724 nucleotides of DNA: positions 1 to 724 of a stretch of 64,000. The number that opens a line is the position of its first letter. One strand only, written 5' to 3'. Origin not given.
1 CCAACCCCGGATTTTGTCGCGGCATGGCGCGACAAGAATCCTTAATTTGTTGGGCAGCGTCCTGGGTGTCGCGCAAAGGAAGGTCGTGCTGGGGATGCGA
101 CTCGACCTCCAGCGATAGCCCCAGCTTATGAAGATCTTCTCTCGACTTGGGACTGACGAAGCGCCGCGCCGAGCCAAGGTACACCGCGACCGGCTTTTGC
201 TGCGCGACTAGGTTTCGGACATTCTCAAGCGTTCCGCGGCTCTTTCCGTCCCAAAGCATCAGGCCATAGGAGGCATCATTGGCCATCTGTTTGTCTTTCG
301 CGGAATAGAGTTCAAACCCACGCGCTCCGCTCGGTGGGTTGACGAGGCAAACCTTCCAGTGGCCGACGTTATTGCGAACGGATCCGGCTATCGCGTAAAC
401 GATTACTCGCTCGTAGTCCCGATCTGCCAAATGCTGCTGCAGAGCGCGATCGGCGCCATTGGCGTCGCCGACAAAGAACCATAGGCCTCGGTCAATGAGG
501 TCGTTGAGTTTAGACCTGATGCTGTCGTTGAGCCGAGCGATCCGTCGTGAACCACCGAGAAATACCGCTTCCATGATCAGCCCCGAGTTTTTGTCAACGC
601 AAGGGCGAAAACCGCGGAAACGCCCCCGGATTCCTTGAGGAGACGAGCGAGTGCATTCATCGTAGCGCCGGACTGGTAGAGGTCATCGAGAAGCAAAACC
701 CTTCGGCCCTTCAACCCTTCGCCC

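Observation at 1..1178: ComF-type phosphoribosyltransferase translationally coupled to a SLOG-like Rossmann protein; the PRTase is frameshifted inside a GAAGGG repeat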

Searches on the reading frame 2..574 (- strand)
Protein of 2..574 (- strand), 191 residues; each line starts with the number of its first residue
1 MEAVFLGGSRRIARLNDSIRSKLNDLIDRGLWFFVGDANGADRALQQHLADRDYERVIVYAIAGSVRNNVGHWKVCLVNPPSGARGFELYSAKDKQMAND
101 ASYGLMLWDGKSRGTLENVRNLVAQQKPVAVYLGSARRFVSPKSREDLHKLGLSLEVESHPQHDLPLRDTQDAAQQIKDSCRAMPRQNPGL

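Call 5: search_protein_families(library=pfam, proteins=[window:2-574:-], max_evalue=1)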
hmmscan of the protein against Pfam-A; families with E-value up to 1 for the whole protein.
seq(191 aa): 1 family
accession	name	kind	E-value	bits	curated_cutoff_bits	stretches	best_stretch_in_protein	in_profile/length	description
PF04430.19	DUF498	-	0.26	11.8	33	1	106-160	28-87/109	Protein of unknown function (DUF498/DUF598)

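Call 6: search_protein_families(library=padloc, proteins=[window:2-574:-], max_evalue=1)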
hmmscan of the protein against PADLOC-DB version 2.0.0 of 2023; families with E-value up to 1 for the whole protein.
seq(191 aa): 0 families

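Call 7: search_protein_families(library=ncbifam, proteins=[window:2-574:-], max_evalue=1)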
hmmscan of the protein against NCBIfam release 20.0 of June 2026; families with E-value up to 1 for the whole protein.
seq(191 aa): 0 families

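Call 8: find_homologous_proteins(query=window:2-574:-)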
Query seq(191 aa) (191 aa): 668 proteins with E <= 0.001 among 848 candidates; the best 120 are listed.
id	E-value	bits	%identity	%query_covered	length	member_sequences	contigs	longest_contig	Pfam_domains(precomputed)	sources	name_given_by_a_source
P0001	3.8e-97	341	87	92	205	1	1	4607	-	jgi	jgi:hypothetical protein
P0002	8.6e-96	337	89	92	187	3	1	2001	-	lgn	-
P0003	2.6e-94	332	84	92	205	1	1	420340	-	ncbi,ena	-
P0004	1.2e-93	330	77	98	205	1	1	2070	-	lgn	-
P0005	2.7e-93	329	87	89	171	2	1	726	-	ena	-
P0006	5.6e-93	328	86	89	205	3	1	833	-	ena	-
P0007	4.4e-92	325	84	92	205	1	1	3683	-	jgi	jgi:hypothetical protein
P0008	6.0e-91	321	83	92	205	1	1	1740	-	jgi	jgi:hypothetical protein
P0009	4.5e-90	318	81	92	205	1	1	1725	-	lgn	-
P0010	4.6e-90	318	76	98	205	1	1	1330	-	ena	-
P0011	2.7e-89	316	81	92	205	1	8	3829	-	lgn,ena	-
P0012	3.2e-89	315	76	97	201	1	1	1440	-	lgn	-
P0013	4.1e-87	308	83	87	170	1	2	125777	-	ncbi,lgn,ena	-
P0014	1.4e-85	304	79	89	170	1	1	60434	-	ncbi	ncbi:MAG TPA: hypothetical protein VF789_07025 [Thermoanaerobaculia bacterium]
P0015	2.9e-85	302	83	87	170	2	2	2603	-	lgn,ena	-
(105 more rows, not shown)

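Call 13: search_solved_structures(query=A2, max_evalue=10, show_alignments=2)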
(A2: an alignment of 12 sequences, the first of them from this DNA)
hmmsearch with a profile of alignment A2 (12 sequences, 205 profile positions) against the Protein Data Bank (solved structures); distinct sequences matched with E-value up to 10: 9.
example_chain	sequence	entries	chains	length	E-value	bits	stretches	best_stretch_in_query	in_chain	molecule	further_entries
5o9e_B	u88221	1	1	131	0.22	14.2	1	9-50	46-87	Putative U3 small nucleolar ribonucleoprotein protein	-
5fzq_A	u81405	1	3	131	0.34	13.6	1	113-196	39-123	DESIGNED TPR PROTEIN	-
9nws_C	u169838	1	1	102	0.52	13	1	34-82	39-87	Sal-like protein 4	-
2p18_A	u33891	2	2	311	0.85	12.3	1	67-101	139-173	Glyoxalase II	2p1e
7y3m_B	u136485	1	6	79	1.3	11.7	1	39-86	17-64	Sal-like protein 4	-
8u17_C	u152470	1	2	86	1.4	11.6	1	38-89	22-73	Sal-like protein 4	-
9hh2_A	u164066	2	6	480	1.4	11.6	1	107-162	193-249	Sulfatase, family S1-19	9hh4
9hh3_A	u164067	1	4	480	1.4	11.6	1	107-162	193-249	Sulfatase, family S1-19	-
7osv_A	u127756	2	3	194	1.4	11.6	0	8-48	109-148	DeNovoTIM6-SB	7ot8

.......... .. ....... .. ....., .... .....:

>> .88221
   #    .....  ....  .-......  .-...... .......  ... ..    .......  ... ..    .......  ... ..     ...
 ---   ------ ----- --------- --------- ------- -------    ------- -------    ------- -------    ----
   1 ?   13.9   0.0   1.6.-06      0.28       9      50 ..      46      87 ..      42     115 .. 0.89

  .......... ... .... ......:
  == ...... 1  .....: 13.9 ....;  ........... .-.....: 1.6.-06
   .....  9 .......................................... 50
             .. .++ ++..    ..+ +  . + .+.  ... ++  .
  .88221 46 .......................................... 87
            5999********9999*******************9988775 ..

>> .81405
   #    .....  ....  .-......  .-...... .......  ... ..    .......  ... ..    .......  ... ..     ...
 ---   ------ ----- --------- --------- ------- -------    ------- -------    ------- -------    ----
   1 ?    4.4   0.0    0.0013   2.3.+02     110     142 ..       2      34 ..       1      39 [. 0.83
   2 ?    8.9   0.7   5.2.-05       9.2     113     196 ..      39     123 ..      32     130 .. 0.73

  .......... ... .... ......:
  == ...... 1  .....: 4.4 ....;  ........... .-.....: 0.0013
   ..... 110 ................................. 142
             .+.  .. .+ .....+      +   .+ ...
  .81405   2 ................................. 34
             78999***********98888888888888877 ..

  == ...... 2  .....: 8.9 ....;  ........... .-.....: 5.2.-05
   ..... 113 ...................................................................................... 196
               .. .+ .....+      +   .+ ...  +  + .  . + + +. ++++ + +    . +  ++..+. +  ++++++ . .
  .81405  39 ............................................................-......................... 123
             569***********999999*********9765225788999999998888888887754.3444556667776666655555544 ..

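Call 24: predict_structure(alignment_id=A3)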
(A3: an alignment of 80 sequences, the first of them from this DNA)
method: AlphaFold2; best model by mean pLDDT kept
length: 191 residues; sequences in the alignment: 80
mean_pLDDT: 83.2   pTM: 0.75
mean pLDDT of the five models: 83.2, 82.9, 82.8, 82.7, 81.1
residues with pLDDT >= 90: 127; 70-90: 25; 50-70: 3; < 50: 36
segments of 3 or more residues with pLDDT < 50: 155-189
pLDDT, mean of each block of 10 residues (from residue 1): 96 97 97 96 98 98 94 97 87 95 97 95 97 93 89 51 38 31 40 35
secondary structure, 60 per line:
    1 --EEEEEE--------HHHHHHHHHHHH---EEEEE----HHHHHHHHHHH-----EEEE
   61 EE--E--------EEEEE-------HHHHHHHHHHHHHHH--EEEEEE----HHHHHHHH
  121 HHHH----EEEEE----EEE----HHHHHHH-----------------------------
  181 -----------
elements in order: E3-8 H17-28 E32-36 H41-51 E57-62 E74-78 H86-100 E103-108 H113-124 E129-133 E138-140 H145-151

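Call 42: find_related_loci(query=A3, collection=genome_contigs, flank=8000)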
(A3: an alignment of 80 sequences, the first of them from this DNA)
Query A3 (191 aa) in genome_contigs; peptide patterns used: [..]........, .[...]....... (x = any residue, [..] = any of these).
92 stretches matched a pattern; 60 encode a relative of the query (tblastn E <= 1e-3); 59 distinct loci.
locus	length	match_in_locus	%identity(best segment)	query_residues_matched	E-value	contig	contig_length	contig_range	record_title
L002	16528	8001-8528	84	1-176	4e-99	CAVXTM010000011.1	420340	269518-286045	MAG: uncultured Gammaproteobacteria bacterium isolate MFD06229.bin.1.238 genome assembly, contig: contig_4348, whole gen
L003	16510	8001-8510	79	1-170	6e-91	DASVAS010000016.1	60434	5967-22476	MAG TPA_asm: Thermoanaerobaculia bacterium isolate SMAG_U1959 k141_1383234, whole genome shotgun sequence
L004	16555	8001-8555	76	1-183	7e-88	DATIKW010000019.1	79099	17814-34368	MAG TPA_asm: Bacillota bacterium isolate SMAG_U15728 k141_234480, whole genome shotgun sequence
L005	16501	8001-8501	74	1-167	1e-80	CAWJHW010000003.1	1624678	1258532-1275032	MAG: uncultured candidate division NC10 bacterium isolate MFD03726.bin.1.177 genome assembly, contig: contig_18817, whol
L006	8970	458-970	69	1-171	1e-76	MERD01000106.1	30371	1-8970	MAG: Betaproteobacteria bacterium RIFCSPLOWO2_02_FULL_67_26 rifcsplowo2_02_scaffold_6127, whole genome shotgun sequence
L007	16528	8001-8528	69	1-176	1e-76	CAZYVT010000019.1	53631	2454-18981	MAG TPA_asm: uncultured Enterobacteriaceae bacterium isolate SRP119689_co1_1 genome assembly, contig: NODE_672_length_53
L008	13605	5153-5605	56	1-151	3e-52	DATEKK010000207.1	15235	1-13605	MAG TPA_asm: Gemmatimonadaceae bacterium isolate SMAG_U8888 k141_1113870, whole genome shotgun sequence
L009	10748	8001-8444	53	1-148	8e-51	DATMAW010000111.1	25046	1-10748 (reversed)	MAG TPA_asm: Gemmatimonadales bacterium isolate SMAG_U13336 k141_370512, whole genome shotgun sequence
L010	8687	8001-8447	53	4-151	8e-49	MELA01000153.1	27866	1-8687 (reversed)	MAG: Acidobacteria bacterium RIFCSPLOWO2_12_FULL_65_11 rifcsplowo2_12_scaffold_9846, whole genome shotgun sequence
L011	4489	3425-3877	49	1-151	2e-48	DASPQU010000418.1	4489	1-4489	MAG TPA_asm: Candidatus Binataceae bacterium isolate SMAG_U12207 k141_2029308, whole genome shotgun sequence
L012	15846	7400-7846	52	4-151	5e-48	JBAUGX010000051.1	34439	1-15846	MAG: Vicinamibacterales bacterium isolate MFD03269_ilm_asm_bin14 k127_178913, whole genome shotgun sequence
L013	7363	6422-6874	52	1-151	3e-47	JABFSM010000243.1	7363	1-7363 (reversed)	MAG: Gemmatimonadales bacterium isolate WB-IL-12 seq_5694, whole genome shotgun sequence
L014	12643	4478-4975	50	4-166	6e-47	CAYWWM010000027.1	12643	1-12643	MAG TPA_asm: uncultured Solibacteraceae bacterium isolate binchicken_co21_454 genome assembly, contig: NODE_3597_length_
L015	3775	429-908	48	4-162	1e-46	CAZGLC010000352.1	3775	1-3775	MAG TPA_asm: uncultured Bifidobacteriaceae bacterium isolate ERP125453_co2_124 genome assembly, contig: NODE_20967_lengt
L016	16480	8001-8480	48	1-160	5e-45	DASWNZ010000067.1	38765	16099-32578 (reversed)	MAG TPA_asm: Longimicrobium sp. isolate SMAG_U3427 k141_265425, whole genome shotgun sequence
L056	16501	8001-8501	36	4-155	2e-20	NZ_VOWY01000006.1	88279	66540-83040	Collinsella sp. BA40 6, whole genome shotgun sequence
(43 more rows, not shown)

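Call 56: search_protein_families(library=padloc, proteins=[L056:7216-7929:+, L056:7929-8606:+], max_evalue=0.01)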
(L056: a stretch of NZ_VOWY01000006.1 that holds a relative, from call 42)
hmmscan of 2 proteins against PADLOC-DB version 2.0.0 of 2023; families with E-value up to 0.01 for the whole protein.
L056:7216-7929:+ (238 aa): 1 family
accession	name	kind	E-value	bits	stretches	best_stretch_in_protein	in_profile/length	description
PDLC03962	ShosT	-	0.00014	19.8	1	64-221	35-203/237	-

L056:7929-8606:+ (226 aa): 0 families

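Call 57: search_protein_families(library=pfam, proteins=[L056:7216-7929:+, L056:7929-8606:+], max_evalue=0.01)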
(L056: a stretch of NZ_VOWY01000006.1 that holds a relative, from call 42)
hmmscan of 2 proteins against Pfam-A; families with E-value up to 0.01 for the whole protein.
L056:7216-7929:+ (238 aa): 0 families

L056:7929-8606:+ (226 aa): 0 families

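Call 84: search_protein_representatives(alignment_id=A3)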
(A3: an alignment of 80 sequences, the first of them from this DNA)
Query: 80 sequences, 205 profile positions. Proteins with E-value up to 0.001 (for the whole library): 2038; up to 1e-10: 1301; up to 1e-30: 299. The best 150 are listed.
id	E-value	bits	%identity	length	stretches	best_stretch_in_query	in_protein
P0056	1.2e-108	377.9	-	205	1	1-204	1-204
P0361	8.1e-70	251.0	-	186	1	1-152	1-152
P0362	2.2e-60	220.2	-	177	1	37-196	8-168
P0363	4.0e-60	219.3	-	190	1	3-178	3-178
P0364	1.6e-59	217.4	-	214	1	1-202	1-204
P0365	3.1e-58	213.2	-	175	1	1-149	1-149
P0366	5.9e-56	205.7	-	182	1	1-155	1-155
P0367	1.1e-55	204.8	-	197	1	1-186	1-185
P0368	3.5e-52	193.4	-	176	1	3-140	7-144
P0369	6.7e-52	192.5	-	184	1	1-176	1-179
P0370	1.4e-51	191.4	-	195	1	1-161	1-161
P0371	4.9e-51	189.7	-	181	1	4-152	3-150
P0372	5.9e-51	189.4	-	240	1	1-177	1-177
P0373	2.1e-50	187.6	-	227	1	2-159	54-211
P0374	3.4e-50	186.9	-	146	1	62-160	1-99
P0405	1.4e-45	171.8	-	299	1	2-194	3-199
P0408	4.2e-45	170.3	-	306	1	13-158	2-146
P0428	3.7e-43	163.9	-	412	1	1-159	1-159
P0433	5.7e-43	163.3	-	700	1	1-198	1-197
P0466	7.1e-40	153.2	-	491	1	1-137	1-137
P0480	5.7e-39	150.3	-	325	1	1-144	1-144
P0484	6.8e-39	150.0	-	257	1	3-150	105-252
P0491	1.4e-38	149.0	-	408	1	3-152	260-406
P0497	2.9e-38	148.0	-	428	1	1-148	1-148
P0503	5.2e-38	147.1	-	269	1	5-143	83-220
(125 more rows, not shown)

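Call 85: search_protein_families(library=pfam, proteins=[P0433, P0428, P0491, P0466, P0497, P0480, P0408, P0405, P0484, P0503], max_evalue=0.001)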
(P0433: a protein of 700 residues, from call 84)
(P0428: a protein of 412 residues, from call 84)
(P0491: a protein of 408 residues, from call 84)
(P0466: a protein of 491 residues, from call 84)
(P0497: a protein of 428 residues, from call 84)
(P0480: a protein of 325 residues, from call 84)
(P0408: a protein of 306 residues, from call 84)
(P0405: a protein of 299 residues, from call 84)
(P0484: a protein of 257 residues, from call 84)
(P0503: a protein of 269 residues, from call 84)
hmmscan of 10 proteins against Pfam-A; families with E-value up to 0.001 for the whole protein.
P0433 (700 aa): 0 families

P0428 (412 aa): 0 families

P0491 (408 aa): 1 family
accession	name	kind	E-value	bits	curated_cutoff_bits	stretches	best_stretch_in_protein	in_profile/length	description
PF22751.1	DUF488-N3a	-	2.9e-08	34.5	27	1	153-239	40-117/118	Active DUF488-N3 subclade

P0466 (491 aa): 1 family
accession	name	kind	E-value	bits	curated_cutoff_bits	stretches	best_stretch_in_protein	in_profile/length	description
PF14337.13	Abi_alpha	-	2.1e-14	54.4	29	1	267-473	6-196/196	Abortive infection alpha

P0497 (428 aa): 1 family
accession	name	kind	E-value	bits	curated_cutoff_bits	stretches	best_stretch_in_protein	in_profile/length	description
PF18734.6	HEPN_AbiU2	-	4.3e-05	23.5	26.8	1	239-358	18-135/193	AbiU2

P0480 (325 aa): 0 families

P0408 (306 aa): 0 families

P0405 (299 aa): 0 families

P0484 (257 aa): 1 family
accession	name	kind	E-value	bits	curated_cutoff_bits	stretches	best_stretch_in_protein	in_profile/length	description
PF08719.17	NADAR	-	4.4e-12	47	35.1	1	1-66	93-163/163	NADAR domain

P0503 (269 aa): 0 families

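Call 89: search_dna_similar(query=window:113-574:-, collection=plasmids, mode=protein, max_rows=12)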
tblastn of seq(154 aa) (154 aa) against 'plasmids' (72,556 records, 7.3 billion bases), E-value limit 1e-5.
Records with a match: 101; places in all: 101; records where one place covers at least 80% of the query: 87.
Best place of each record, by identity: <60% 101.
By first word of the organism name: Klebsiella 22; Mesorhizobium 19; Agrobacterium 12; Enterobacter 6; Sinorhizobium 5; Planktothrix 5; Shinella 4; Serratia 3; Neisseria 2; Rhizobium 2; and 19 more.
By predicted mobility (MOB-suite, as given by PLSDB): conjugative 55; non-mobilizable 41; mobilizable 5.
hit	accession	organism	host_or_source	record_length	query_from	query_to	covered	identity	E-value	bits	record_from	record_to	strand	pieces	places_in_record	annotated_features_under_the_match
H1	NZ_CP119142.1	Neisseria gonorrhoeae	Homo sapiens,whole organism,synovial ...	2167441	1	151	98%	42.4%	3e-32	127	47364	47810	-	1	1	none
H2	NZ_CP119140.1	Neisseria gonorrhoeae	Homo sapiens,whole organism,blood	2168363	1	151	98%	42.4%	3e-32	127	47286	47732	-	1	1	none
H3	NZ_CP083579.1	Xanthomonas phaseoli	Manihot esculenta Crantz,single ...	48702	1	147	95%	42.2%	2e-35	136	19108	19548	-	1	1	addiction module antidote protein | phosphoribosyltransferase family protein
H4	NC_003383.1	Listeria innocua Clip11262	-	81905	4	151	96%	41.2%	2e-28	116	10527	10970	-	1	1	hypothetical protein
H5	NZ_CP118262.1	Agrobacterium vitis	Grape,cell culture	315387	1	151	98%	39.2%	1e-28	116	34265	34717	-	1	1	hypothetical protein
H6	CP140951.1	Sinorhizobium meliloti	Medicago lupulina,whole organism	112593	1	151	98%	39.2%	6e-26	108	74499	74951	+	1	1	helix-turn-helix transcriptional regulator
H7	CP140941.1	Sinorhizobium meliloti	Medicago lupulina,whole organism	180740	1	151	98%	39.2%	6e-26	108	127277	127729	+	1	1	helix-turn-helix transcriptional regulator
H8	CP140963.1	Sinorhizobium meliloti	Medicago lupulina,whole organism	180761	1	151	98%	39.2%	6e-26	108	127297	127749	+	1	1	helix-turn-helix transcriptional regulator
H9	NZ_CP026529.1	Sinorhizobium meliloti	Medicago sativa L. subsp. ambigua,Cell ...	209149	1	151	98%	39.2%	6e-26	108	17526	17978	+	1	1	helix-turn-helix transcriptional regulator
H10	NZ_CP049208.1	Agrobacterium rubi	Raspberry,cell culture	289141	1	127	82%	46.5%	8e-35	134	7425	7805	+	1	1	addiction module antidote protein | ComF family protein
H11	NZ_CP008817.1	Brucella anthropi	-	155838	1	127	82%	46.5%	2e-34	133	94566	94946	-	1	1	addiction module antidote protein | ComF family protein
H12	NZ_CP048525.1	Agrobacterium tumefaciens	walnut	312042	1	127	82%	46.5%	3e-33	130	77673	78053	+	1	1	addiction module antidote protein | ComF family protein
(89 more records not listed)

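Call 90: search_dna_similar(query=window:113-574:-, collection=phages, mode=protein, max_rows=12)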
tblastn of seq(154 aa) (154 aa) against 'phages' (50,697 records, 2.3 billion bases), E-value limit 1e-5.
No match.

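Call 91: get_annotated_region(hit=H3, flank=3000)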
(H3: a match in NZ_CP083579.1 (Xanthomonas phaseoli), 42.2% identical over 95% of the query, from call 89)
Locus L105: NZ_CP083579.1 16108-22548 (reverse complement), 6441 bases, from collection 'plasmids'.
description: Xanthomonas phaseoli pv. manihotis strain CHN01 plasmid pXAM48, complete sequence
organism: Xanthomonas phaseoli (NCBI taxid 43353)
taxonomy: Bacteria; Pseudomonadota; Gammaproteobacteria; Lysobacterales; Lysobacteraceae; Xanthomonas; Xanthomonas phaseoli
host: -; source: Manihot esculenta Crantz,single cell,leaves with CBB-like symptoms; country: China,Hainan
typing (MOB-suite, as given by PLSDB): non-mobilizable; mating-pair formation MPF_T
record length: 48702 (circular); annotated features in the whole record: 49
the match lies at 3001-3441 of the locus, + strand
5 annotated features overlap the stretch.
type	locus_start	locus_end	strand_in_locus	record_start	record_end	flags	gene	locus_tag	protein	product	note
CDS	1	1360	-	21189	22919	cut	-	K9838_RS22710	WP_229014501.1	AAA family ATPase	-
CDS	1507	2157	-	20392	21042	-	-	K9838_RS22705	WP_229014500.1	recombinase family protein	GO:0006310 - DNA recombination [Evidence IEA]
CDS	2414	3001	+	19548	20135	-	-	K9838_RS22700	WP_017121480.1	phosphoribosyltransferase family protein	GO:0009116 - nucleoside metabolic process [Evidence IEA]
CDS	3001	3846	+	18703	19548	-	-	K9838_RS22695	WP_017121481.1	addiction module antidote protein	-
CDS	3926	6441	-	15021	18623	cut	-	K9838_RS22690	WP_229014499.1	zincin-like metallopeptidase domain-containing protein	-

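Call 92: get_annotated_region(hit=H10, flank=3000)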
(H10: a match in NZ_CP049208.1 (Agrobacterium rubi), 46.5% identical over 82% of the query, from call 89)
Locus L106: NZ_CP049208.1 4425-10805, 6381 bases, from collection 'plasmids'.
description: Agrobacterium rubi strain W2/73 plasmid pW2_73_1, complete sequence
organism: Agrobacterium rubi (NCBI taxid 28099)
taxonomy: Bacteria; Pseudomonadota; Alphaproteobacteria; Hyphomicrobiales; Rhizobiaceae; Agrobacterium; Agrobacterium rubi
host: -; source: Raspberry,cell culture; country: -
typing (MOB-suite, as given by PLSDB): conjugative; replicon rep_cluster_592; relaxase MOBQ; mating-pair formation MPF_T
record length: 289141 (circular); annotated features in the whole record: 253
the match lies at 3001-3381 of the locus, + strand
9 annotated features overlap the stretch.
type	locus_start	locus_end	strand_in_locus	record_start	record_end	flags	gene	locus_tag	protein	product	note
CDS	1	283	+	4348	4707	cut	-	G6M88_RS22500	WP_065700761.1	helix-turn-helix transcriptional regulator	-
CDS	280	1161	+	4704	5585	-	-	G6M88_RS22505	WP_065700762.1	ImmA/IrrE family metallo-endopeptidase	-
CDS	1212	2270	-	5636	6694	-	-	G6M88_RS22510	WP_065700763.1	serine protease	GO:0006508 - proteolysis [Evidence IEA]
CDS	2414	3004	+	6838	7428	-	-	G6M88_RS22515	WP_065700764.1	ComF family protein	-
CDS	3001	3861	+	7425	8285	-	-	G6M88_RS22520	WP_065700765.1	addiction module antidote protein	-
CDS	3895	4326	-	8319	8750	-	-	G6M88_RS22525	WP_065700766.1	type II toxin-antitoxin system VapC family toxin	-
CDS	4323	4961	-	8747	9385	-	-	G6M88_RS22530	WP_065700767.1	DUF433 domain-containing protein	-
CDS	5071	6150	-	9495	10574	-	-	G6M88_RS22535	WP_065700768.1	XRE family transcriptional regulator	-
CDS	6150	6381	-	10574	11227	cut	-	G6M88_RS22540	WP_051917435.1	hypothetical protein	-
